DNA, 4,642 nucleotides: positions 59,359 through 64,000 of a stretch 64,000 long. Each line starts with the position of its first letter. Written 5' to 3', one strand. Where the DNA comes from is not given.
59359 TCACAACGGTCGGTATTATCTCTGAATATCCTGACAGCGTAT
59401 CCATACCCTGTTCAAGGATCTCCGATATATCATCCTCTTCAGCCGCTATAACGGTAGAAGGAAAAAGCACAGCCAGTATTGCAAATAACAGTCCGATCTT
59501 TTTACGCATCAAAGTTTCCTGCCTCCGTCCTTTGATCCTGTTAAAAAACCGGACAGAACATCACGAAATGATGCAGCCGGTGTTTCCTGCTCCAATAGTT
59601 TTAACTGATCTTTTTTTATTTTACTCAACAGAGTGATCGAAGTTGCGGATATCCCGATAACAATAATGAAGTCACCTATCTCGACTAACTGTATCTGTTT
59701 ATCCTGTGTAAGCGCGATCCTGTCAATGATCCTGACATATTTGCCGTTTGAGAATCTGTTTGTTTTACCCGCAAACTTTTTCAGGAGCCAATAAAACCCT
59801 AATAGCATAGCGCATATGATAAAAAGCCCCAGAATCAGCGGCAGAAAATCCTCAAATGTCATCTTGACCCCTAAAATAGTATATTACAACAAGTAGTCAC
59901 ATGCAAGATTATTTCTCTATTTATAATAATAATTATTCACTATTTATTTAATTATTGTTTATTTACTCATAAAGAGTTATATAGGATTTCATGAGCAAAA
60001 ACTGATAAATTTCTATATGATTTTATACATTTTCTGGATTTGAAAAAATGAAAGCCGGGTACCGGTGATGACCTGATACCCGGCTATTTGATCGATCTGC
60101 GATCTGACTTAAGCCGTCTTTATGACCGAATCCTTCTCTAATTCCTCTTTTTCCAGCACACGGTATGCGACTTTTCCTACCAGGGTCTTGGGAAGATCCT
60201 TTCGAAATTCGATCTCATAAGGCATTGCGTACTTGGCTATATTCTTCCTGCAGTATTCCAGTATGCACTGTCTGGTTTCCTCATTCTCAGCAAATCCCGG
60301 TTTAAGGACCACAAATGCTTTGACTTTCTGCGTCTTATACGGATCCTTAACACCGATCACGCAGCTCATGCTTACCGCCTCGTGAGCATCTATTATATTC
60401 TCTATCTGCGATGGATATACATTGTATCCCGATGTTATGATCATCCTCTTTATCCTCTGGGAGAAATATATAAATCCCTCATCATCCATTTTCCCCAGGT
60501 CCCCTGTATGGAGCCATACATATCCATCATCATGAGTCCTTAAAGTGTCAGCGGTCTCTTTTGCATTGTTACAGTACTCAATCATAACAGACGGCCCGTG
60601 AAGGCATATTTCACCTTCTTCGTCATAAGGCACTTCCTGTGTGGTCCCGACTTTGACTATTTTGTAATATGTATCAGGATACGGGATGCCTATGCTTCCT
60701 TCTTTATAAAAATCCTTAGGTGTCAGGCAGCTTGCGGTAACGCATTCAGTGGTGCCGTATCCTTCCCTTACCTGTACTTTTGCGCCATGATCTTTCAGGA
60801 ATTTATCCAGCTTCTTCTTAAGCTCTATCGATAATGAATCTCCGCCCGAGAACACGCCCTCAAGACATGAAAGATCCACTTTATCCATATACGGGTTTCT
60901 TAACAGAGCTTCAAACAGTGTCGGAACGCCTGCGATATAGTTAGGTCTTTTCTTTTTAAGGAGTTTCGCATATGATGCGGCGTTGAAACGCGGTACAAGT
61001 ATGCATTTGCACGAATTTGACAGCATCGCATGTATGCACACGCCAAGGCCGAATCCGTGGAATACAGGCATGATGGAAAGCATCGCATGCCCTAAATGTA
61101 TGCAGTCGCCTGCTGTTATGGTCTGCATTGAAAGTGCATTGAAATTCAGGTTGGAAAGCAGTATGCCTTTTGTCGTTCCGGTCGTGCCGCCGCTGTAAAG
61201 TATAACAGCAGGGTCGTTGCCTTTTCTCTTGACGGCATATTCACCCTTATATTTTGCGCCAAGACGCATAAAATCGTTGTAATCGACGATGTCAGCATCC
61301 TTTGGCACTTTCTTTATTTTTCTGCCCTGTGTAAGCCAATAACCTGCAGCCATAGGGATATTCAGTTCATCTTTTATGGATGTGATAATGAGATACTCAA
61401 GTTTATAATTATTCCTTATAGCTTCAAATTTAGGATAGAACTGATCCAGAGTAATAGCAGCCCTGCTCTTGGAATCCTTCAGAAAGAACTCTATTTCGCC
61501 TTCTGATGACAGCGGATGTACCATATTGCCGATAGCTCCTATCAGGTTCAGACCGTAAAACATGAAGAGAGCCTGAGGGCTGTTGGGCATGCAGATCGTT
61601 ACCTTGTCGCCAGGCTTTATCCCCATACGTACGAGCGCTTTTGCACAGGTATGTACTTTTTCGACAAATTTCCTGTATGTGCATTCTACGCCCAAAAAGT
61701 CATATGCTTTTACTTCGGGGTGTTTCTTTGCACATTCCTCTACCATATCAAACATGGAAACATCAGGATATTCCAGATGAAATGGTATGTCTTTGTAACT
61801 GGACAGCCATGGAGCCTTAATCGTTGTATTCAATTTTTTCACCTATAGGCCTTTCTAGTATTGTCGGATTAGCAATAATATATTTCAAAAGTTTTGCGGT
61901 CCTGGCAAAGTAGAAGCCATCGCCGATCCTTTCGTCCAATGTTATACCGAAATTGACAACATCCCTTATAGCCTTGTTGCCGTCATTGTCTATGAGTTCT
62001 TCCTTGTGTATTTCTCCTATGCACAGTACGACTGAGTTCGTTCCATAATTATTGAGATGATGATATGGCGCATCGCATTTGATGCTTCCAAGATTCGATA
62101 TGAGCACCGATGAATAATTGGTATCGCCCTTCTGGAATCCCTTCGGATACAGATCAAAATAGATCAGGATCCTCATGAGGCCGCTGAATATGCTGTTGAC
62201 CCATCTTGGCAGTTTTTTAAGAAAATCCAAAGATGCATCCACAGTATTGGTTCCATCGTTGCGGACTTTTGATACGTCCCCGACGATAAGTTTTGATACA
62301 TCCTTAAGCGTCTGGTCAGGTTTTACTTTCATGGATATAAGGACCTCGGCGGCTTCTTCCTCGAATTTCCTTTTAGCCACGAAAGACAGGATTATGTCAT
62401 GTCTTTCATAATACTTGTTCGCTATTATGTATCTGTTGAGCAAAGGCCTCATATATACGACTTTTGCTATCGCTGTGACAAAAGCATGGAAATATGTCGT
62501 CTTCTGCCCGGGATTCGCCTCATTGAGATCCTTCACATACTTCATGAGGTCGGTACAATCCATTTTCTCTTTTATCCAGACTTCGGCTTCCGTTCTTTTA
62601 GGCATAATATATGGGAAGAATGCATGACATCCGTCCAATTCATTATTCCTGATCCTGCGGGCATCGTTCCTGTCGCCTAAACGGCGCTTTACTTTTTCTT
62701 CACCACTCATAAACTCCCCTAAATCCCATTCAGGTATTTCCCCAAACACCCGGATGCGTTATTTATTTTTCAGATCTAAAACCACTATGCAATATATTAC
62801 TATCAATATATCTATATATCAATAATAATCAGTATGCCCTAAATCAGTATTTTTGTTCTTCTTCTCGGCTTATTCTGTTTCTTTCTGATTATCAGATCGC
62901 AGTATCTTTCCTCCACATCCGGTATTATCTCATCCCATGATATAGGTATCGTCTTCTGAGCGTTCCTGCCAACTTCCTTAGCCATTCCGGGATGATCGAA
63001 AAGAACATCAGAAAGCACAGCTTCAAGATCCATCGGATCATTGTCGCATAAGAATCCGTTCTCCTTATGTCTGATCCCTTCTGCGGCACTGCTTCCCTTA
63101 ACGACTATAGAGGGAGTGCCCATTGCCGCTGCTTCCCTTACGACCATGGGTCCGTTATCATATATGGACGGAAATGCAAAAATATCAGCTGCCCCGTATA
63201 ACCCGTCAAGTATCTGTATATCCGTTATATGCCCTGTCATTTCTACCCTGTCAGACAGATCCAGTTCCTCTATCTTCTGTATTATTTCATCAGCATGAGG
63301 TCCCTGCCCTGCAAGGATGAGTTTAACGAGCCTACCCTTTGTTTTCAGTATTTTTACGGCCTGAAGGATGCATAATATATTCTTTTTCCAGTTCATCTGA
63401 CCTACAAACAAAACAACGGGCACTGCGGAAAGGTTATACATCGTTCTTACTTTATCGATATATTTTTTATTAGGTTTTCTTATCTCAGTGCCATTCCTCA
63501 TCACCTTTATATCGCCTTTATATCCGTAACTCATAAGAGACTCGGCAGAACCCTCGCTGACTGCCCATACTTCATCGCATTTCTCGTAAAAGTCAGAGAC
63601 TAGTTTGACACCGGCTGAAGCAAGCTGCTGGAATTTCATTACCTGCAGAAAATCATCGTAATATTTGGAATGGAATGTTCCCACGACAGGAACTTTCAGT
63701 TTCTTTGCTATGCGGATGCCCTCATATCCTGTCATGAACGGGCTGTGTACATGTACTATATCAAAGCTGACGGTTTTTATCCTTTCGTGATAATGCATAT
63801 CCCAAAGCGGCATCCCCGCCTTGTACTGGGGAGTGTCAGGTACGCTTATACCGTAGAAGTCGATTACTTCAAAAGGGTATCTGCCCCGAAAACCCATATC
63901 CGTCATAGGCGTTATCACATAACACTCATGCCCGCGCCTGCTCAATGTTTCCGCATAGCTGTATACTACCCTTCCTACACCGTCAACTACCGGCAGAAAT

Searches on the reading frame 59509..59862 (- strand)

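Call 63: search_protein_families(library=pfam, proteins=[window:59509-59862:-], max_evalue=0.0001)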
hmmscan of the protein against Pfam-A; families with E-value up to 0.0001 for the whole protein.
window:59509-59862:- (117 aa): 1 family
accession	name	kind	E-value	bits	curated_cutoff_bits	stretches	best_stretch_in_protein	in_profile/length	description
PF04347.18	FliO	-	2.6e-16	59.9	22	1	25-107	1-90/91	Flagellar biosynthesis protein, FliO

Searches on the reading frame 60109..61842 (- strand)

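Call 24: search_protein_families(library=pfam, proteins=[window:60109-61842:-], max_evalue=0.001)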
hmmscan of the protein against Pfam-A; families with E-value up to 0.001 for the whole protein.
window:60109-61842:- (577 aa): 3 families
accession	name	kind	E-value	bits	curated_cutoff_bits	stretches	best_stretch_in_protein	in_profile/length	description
PF00501.34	AMP-binding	-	3.4e-72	243.8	29.9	1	35-423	2-383/384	AMP-binding enzyme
PF13193.12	AMP-binding_C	-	2.5e-18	67.2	24.5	1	479-557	1-76/76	AMP-binding enzyme C-terminal domain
PF14535.12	AMP-binding_C_2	-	7.8e-05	23.3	25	1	472-537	1-66/96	AMP-binding enzyme C-terminal domain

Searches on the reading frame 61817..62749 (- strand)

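Call 24: search_protein_families(library=pfam, proteins=[window:61817-62749:-], max_evalue=0.001)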
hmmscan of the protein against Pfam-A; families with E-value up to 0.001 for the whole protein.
window:61817-62749:- (310 aa): 1 family
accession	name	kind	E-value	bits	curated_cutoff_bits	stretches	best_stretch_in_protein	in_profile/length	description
PF00198.28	2-oxoacid_dh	-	8.7e-14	52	23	2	209-296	144-228/232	2-oxoacid dehydrogenases acyltransferase (catalytic domain)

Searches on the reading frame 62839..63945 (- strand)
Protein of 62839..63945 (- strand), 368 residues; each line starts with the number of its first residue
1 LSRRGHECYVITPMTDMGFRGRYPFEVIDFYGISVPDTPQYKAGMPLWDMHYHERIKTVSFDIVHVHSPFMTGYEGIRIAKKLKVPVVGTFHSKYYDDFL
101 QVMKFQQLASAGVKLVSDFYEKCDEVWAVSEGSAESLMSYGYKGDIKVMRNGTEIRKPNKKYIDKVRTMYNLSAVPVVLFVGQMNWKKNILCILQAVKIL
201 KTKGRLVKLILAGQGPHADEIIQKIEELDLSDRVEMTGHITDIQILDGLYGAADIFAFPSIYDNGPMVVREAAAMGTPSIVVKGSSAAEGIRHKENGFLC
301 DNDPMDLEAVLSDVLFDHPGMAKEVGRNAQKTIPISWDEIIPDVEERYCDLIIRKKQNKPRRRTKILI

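Call 63: search_protein_families(library=pfam, proteins=[window:62839-63945:-], max_evalue=0.0001)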
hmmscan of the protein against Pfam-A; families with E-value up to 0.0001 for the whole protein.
window:62839-63945:- (368 aa): 4 families
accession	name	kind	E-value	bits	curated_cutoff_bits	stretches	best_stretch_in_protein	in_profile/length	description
PF00534.26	Glycos_transf_1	-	2.3e-29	102.5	26.4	1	176-331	16-171/172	Glycosyl transferases group 1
PF13692.12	Glyco_trans_1_4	-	2.2e-26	93.2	27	1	176-315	2-140/142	Glycosyl transferases group 1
PF13439.12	Glyco_transf_4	-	1.4e-21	77.7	28.5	1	2-154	16-167/170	Glycosyltransferase Family 4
PF13579.12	Glyco_trans_4_4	-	1e-08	36.2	29.7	1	2-152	15-158/158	Glycosyl transferase 4-like domain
